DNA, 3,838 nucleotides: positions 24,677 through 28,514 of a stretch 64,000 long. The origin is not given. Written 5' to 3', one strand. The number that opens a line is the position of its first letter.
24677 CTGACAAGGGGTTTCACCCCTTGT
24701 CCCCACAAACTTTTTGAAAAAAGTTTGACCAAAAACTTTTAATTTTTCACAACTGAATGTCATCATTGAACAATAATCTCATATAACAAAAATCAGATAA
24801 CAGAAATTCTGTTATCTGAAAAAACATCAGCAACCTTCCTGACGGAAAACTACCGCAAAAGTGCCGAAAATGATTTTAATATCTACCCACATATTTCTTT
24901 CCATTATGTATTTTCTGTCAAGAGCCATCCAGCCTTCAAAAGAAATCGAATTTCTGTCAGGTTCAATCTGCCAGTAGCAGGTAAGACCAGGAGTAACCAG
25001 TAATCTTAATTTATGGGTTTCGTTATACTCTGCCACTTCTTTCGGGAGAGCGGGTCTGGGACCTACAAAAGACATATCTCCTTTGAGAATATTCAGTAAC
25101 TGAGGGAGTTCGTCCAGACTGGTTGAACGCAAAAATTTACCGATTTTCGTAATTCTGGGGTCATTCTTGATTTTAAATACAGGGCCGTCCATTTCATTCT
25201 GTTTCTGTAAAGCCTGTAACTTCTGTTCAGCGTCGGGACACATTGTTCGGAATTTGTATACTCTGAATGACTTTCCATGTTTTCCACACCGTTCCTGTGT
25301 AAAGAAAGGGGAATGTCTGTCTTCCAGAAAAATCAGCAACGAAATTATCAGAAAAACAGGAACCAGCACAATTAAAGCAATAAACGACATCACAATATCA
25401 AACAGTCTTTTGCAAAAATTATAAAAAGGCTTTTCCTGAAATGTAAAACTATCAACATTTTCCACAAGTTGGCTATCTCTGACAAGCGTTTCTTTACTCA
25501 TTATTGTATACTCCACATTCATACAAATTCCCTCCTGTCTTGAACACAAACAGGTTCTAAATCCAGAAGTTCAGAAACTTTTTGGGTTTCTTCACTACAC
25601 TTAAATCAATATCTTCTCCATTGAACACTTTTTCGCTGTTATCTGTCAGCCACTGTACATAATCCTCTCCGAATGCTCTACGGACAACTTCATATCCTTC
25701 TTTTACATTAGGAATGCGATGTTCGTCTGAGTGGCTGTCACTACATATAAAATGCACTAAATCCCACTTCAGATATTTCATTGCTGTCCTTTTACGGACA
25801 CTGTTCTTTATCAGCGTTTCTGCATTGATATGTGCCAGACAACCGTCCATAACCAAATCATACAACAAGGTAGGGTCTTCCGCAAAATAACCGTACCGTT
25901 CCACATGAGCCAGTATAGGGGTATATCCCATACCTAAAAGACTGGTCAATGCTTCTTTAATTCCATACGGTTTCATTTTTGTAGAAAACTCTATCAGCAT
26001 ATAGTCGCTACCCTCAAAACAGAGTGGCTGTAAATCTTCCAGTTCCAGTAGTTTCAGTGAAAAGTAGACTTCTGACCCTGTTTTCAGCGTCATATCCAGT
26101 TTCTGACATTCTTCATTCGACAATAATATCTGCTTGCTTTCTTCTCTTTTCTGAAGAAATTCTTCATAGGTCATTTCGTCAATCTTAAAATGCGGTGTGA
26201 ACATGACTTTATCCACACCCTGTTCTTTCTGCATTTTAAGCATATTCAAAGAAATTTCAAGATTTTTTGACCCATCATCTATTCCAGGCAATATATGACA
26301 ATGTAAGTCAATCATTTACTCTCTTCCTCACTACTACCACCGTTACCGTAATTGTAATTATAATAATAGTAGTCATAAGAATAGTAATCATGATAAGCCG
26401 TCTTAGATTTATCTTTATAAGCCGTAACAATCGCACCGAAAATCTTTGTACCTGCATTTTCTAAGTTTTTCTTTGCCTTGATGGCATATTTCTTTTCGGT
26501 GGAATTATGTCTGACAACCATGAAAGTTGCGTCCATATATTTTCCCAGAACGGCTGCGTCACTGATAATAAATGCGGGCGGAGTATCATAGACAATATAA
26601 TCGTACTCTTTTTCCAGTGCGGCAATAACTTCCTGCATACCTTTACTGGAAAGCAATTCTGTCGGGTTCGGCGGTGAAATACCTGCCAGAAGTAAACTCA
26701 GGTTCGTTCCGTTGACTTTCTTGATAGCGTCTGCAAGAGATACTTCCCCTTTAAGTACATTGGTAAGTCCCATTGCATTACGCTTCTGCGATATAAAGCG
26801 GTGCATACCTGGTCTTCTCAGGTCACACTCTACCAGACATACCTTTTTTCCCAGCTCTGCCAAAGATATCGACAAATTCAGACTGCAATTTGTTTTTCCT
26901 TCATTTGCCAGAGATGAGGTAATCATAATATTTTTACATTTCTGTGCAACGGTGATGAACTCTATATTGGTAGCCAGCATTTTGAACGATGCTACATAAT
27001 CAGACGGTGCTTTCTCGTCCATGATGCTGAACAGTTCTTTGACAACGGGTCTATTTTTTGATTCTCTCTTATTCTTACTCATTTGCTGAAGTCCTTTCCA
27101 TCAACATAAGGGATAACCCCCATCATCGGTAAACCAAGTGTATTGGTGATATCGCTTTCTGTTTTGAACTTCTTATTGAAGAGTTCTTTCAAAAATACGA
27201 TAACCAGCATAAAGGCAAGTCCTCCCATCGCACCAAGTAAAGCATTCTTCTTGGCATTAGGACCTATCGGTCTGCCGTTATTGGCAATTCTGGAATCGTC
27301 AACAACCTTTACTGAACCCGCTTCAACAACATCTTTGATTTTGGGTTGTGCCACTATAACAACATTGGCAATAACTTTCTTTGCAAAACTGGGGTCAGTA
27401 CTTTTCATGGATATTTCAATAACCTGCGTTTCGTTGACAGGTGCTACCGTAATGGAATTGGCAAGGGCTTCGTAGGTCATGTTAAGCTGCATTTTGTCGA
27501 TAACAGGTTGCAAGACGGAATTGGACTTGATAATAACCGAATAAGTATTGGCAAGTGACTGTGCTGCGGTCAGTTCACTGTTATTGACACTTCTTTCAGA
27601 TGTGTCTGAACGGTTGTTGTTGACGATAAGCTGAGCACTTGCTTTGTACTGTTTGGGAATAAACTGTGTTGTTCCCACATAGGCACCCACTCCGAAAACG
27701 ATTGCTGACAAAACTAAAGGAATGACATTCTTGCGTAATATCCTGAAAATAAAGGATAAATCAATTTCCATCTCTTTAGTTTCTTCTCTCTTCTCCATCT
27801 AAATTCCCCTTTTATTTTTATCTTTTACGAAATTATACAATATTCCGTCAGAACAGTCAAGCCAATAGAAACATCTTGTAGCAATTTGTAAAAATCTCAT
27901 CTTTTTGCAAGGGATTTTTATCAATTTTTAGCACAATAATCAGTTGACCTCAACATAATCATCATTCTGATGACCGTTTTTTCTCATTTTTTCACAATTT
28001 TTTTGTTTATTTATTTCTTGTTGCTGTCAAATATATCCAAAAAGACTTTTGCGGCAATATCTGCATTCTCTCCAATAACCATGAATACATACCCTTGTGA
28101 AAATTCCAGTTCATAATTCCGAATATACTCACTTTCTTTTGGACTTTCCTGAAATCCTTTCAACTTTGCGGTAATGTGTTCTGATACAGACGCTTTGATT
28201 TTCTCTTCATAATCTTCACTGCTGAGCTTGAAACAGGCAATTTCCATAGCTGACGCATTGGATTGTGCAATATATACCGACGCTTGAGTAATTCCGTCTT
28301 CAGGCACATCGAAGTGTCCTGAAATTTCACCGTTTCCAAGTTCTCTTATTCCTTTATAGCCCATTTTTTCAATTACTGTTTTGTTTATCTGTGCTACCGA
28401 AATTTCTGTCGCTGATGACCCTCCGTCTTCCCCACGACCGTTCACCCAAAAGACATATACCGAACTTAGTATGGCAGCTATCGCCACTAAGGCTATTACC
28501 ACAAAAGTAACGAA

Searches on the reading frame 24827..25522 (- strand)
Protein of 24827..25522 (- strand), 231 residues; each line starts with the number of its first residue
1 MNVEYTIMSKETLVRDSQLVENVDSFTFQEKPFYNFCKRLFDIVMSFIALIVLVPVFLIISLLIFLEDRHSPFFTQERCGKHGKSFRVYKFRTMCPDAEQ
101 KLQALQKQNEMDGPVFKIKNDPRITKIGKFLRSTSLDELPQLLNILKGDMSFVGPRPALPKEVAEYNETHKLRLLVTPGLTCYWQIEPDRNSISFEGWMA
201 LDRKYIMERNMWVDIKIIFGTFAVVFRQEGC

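Call 43: search_protein_families(library=pfam, proteins=[window:24827-25522:-], max_evalue=0.00001)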
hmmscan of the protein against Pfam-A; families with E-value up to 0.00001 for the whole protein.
window:24827-25522:- (231 aa): 1 family
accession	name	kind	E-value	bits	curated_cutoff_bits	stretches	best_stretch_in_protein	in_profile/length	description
PF02397.22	Bac_transf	-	9e-68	227.8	27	1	38-226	1-178/179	Bacterial sugar transferase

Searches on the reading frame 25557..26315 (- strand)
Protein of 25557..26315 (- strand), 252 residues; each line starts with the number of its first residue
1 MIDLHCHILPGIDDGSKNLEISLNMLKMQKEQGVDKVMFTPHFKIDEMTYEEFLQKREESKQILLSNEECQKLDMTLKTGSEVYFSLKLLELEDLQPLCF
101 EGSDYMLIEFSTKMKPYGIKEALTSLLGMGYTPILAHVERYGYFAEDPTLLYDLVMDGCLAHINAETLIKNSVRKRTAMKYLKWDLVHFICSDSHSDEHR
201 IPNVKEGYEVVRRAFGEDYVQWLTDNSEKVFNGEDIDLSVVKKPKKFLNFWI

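Call 43: search_protein_families(library=pfam, proteins=[window:25557-26315:-], max_evalue=0.00001)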
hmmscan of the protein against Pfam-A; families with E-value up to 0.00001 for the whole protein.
window:25557-26315:- (252 aa): 1 family
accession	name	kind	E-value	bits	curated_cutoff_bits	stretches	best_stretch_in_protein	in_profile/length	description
PF19567.5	CpsB_CapC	-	7.2e-58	196.2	27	1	1-231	1-233/234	Capsular polysaccharide synthesis, CpsB/CapC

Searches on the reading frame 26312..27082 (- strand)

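Call 44: search_protein_families(library=pfam, proteins=[window:26312-27082:-], max_evalue=0.00001)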
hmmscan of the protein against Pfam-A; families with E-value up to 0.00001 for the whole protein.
window:26312-27082:- (256 aa): 3 families
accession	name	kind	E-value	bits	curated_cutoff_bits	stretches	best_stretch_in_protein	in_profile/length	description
PF13614.12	AAA_31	-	3.1e-12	47.2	27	1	60-171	12-129/177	AAA domain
PF09140.17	MipZ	-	3.2e-07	30.4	20.7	1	60-168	11-108/262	ATPase MipZ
PF01656.29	CbiA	-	1.7e-06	28.5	25.4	1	52-193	1-54/125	CobQ/CobB/MinD/ParA nucleotide binding domain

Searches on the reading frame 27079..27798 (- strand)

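Call 44: search_protein_families(library=pfam, proteins=[window:27079-27798:-], max_evalue=0.00001)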
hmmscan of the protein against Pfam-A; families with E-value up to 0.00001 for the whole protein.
window:27079-27798:- (239 aa): 1 family
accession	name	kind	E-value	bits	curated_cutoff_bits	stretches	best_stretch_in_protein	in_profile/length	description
PF02706.20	Wzz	-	7.3e-16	58.7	25.5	1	11-102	2-90/91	Chain length determinant protein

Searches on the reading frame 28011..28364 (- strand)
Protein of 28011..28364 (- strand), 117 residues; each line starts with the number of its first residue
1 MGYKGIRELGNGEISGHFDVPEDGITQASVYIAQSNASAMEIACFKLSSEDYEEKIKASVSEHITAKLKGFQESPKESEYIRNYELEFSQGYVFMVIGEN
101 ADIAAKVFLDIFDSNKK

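Call 44: search_protein_families(library=pfam, proteins=[window:28011-28364:-], max_evalue=0.00001)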
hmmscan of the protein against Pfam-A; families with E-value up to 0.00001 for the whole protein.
window:28011-28364:- (117 aa): 1 family
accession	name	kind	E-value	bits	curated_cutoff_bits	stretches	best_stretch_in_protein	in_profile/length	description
PF14270.11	DUF4358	-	3e-16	60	25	1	4-97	6-101/102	Domain of unknown function (DUF4358)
